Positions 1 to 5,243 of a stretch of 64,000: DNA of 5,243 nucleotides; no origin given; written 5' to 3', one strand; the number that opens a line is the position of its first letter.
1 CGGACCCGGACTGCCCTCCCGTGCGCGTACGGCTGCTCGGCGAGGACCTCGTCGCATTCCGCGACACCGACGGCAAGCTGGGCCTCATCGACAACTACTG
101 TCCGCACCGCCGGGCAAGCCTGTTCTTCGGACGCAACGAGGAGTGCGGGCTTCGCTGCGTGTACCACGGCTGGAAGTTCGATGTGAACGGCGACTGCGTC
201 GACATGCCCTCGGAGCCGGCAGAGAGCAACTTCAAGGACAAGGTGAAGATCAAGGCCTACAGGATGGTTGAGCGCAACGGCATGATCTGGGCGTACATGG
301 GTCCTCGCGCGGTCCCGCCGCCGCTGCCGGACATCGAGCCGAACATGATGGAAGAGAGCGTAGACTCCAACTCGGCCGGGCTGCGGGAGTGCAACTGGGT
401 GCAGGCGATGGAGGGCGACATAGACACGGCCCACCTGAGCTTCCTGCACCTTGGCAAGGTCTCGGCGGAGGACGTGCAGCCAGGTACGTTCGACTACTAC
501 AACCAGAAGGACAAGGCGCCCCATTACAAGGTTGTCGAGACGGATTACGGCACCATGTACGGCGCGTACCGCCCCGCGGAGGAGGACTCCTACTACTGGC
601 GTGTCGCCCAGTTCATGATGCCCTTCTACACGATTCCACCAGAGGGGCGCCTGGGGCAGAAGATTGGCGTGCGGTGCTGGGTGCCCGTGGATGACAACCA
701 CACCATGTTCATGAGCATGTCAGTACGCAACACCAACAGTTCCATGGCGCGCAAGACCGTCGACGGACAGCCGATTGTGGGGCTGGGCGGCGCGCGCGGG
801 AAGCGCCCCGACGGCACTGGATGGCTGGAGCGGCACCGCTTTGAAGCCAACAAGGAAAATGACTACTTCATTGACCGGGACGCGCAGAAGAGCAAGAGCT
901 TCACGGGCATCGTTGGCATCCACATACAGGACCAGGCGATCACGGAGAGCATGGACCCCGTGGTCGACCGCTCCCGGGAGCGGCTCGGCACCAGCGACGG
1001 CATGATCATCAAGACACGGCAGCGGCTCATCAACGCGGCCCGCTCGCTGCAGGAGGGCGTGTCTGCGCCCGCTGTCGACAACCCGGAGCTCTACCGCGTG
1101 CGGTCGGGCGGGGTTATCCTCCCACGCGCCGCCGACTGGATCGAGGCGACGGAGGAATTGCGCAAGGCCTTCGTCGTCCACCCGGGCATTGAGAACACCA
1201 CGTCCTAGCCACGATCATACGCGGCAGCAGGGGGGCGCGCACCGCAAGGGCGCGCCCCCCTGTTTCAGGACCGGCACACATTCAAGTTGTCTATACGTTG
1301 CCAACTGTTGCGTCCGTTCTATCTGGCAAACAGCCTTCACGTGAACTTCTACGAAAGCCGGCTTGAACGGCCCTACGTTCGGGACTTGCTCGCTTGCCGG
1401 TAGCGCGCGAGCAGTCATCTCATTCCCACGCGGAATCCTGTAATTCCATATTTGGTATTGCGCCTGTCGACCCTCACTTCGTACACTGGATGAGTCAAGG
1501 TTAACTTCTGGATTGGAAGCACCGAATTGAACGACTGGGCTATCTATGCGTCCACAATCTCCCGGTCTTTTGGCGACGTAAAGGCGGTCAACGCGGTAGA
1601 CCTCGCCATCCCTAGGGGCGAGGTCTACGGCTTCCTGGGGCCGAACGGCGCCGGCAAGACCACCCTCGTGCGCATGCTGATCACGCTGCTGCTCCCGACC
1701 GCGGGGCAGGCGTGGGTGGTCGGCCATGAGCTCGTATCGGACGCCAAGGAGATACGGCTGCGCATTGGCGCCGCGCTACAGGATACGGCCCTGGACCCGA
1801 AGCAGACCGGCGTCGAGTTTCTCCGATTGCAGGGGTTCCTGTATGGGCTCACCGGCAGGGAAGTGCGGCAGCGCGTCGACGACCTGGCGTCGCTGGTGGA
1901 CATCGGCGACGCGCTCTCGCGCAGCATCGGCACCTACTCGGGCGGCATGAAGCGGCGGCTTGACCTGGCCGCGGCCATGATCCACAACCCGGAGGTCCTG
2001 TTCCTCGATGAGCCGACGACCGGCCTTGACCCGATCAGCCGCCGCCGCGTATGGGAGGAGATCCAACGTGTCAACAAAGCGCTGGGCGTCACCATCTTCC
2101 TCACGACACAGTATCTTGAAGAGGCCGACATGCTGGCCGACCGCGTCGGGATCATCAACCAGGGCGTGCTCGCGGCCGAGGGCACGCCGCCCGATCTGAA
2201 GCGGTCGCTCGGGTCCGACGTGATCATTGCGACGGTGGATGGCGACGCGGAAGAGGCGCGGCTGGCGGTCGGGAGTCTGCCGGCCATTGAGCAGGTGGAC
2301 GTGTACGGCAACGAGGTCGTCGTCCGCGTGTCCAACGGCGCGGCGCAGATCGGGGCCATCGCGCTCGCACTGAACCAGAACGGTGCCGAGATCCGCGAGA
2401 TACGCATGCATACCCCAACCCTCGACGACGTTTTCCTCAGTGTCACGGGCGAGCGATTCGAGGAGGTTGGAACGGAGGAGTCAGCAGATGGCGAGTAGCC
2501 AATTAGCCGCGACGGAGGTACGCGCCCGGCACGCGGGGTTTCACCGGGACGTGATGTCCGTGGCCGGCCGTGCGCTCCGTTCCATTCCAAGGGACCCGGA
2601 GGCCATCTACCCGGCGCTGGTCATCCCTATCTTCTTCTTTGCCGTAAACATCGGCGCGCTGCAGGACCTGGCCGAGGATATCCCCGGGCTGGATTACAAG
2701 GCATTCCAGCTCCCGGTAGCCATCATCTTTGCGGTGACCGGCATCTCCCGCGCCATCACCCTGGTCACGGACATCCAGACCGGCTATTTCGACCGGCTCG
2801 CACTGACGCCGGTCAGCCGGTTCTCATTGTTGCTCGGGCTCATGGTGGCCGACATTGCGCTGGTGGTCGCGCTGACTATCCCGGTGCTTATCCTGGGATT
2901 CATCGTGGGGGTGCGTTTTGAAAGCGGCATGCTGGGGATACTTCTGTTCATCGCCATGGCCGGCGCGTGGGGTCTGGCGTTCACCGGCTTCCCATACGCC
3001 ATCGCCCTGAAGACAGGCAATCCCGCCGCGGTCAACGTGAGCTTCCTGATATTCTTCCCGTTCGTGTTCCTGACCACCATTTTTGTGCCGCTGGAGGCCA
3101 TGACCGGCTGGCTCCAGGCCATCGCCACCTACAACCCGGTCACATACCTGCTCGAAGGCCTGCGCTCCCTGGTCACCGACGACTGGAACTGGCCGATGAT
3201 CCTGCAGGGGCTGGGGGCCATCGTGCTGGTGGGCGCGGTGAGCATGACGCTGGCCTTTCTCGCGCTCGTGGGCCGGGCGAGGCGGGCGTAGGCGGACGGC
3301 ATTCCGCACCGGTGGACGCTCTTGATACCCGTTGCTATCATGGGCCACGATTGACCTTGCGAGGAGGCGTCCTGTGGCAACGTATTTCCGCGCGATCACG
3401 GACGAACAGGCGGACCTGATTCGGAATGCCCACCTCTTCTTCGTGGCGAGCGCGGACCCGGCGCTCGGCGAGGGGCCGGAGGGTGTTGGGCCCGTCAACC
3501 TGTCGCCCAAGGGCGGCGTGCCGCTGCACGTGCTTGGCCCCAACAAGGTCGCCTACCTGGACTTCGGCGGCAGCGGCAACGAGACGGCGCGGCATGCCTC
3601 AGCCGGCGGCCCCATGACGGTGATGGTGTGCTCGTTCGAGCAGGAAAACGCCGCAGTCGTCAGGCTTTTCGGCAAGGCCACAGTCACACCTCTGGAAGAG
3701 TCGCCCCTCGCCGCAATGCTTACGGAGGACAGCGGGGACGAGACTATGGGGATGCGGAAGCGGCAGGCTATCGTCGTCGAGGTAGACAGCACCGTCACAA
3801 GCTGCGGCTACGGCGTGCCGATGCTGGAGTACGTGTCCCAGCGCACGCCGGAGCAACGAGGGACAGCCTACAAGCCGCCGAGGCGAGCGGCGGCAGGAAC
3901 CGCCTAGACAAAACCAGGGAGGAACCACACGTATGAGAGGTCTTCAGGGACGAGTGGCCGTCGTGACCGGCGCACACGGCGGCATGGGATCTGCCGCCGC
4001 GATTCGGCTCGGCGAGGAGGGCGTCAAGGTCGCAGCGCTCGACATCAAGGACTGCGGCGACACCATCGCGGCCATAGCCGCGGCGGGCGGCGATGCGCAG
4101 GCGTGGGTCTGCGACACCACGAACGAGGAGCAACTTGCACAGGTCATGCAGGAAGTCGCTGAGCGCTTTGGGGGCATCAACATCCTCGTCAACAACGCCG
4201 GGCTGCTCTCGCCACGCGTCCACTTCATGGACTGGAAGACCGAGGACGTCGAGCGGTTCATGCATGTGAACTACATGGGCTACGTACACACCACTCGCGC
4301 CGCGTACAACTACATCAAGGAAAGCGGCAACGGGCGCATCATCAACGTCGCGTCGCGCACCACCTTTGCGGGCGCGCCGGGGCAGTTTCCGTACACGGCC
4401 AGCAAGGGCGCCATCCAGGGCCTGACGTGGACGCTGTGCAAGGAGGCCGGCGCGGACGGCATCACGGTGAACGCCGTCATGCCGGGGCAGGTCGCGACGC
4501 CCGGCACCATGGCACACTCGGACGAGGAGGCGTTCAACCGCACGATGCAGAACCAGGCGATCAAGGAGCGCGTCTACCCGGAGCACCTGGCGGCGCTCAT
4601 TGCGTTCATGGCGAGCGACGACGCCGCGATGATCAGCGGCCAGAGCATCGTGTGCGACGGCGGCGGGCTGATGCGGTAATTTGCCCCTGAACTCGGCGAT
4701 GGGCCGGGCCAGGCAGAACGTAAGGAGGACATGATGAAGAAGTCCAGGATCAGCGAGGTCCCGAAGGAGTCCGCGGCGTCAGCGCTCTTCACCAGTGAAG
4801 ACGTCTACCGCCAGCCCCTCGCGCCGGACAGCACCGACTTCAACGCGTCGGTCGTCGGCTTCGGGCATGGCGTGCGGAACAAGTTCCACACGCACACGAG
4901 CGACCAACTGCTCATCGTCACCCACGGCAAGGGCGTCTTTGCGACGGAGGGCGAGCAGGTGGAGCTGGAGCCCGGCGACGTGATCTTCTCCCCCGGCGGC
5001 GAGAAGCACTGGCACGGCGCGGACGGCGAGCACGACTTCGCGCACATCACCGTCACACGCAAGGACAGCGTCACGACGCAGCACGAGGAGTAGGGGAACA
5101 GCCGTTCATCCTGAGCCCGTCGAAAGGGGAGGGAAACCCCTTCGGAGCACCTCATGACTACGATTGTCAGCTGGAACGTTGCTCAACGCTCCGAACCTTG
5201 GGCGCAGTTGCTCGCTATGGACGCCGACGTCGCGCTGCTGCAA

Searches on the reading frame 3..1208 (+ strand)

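Call 31: search_protein_families(library=pfam, proteins=[window:3-1208:+], max_evalue=0.000001)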
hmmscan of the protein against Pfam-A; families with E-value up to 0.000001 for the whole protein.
window:3-1208:+ (401 aa): 2 families
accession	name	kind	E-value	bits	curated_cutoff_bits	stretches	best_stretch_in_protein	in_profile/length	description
PF19301.5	LigXa_C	-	8.1e-36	124.1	27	1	97-383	1-285/304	LigXa C-terminal domain like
PF00355.32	Rieske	-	2.4e-17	63.1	20.3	1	6-73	16-83/88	Rieske [2Fe-2S] domain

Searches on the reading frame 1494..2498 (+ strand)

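Call 31: search_protein_families(library=pfam, proteins=[window:1494-2498:+], max_evalue=0.000001)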
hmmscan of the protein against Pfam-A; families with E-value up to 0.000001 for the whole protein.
window:1494-2498:+ (334 aa): 3 families
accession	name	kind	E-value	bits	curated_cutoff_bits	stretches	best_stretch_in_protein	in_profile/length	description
PF00005.33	ABC_tran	-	5.6e-31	108.4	25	1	33-176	2-137/137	ABC transporter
PF13304.12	AAA_21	-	2.4e-11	44.7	27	1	96-206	179-298/304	AAA domain, putative AbiEii toxin, Type IV TA system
PF13732.12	DrrA1-3_C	-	1.9e-10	41.8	27.4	1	230-317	1-80/81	ATP-binding protein DrrA1-3-like, C-terminal domain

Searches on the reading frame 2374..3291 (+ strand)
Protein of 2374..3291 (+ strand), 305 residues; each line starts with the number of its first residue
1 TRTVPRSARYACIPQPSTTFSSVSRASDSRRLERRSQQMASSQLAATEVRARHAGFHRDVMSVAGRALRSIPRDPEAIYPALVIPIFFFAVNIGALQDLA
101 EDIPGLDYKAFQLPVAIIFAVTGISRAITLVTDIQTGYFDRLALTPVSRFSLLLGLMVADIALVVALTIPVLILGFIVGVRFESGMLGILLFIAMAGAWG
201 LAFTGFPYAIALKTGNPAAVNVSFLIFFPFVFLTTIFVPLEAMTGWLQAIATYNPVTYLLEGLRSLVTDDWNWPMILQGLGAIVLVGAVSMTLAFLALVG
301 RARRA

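Call 31: search_protein_families(library=pfam, proteins=[window:2374-3291:+], max_evalue=0.000001)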
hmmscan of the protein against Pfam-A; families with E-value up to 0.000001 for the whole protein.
window:2374-3291:+ (305 aa): 2 families
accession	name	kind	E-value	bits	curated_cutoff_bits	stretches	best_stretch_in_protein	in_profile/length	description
PF01061.29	ABC2_membrane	-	4.8e-20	72.4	26.9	1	61-266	4-209/211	ABC-2 type transporter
PF12698.13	ABC2_membrane_3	-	4.4e-13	49.5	31.6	1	116-296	170-347/347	ABC-2 family transporter protein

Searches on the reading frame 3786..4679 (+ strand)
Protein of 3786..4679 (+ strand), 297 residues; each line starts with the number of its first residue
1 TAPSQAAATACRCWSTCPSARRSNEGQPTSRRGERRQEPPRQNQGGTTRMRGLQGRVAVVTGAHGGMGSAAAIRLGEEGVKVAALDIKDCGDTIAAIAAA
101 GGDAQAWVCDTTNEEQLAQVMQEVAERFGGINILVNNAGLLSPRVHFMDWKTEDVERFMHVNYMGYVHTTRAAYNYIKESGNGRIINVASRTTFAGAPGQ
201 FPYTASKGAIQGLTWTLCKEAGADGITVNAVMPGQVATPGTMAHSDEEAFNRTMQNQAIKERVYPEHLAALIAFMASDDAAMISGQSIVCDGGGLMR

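Call 31: search_protein_families(library=pfam, proteins=[window:3786-4679:+], max_evalue=0.000001)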
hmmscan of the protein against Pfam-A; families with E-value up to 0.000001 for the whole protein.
window:3786-4679:+ (297 aa): 3 families
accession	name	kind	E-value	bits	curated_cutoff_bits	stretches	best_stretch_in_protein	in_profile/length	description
PF13561.12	adh_short_C2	-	7.9e-52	176.6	27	1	62-293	1-234/236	Enoyl-(Acyl carrier protein) reductase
PF00106.31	adh_short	-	1e-50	172.4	26.6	1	56-247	1-193/195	short chain dehydrogenase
PF08659.16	KR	-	1.5e-09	38.5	22.6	1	59-228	4-173/180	KR domain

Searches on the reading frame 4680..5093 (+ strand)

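Call 31: search_protein_families(library=pfam, proteins=[window:4680-5093:+], max_evalue=0.000001)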
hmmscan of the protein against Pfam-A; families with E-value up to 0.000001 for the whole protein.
window:4680-5093:+ (137 aa): 2 families
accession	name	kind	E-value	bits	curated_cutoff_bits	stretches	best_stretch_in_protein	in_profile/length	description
PF07883.17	Cupin_2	-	1.2e-09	38.1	27.2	1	64-120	8-64/70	Cupin domain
PF02311.25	AraC_binding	-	7.2e-08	32.7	21.1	1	68-125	17-74/135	AraC-like ligand binding domain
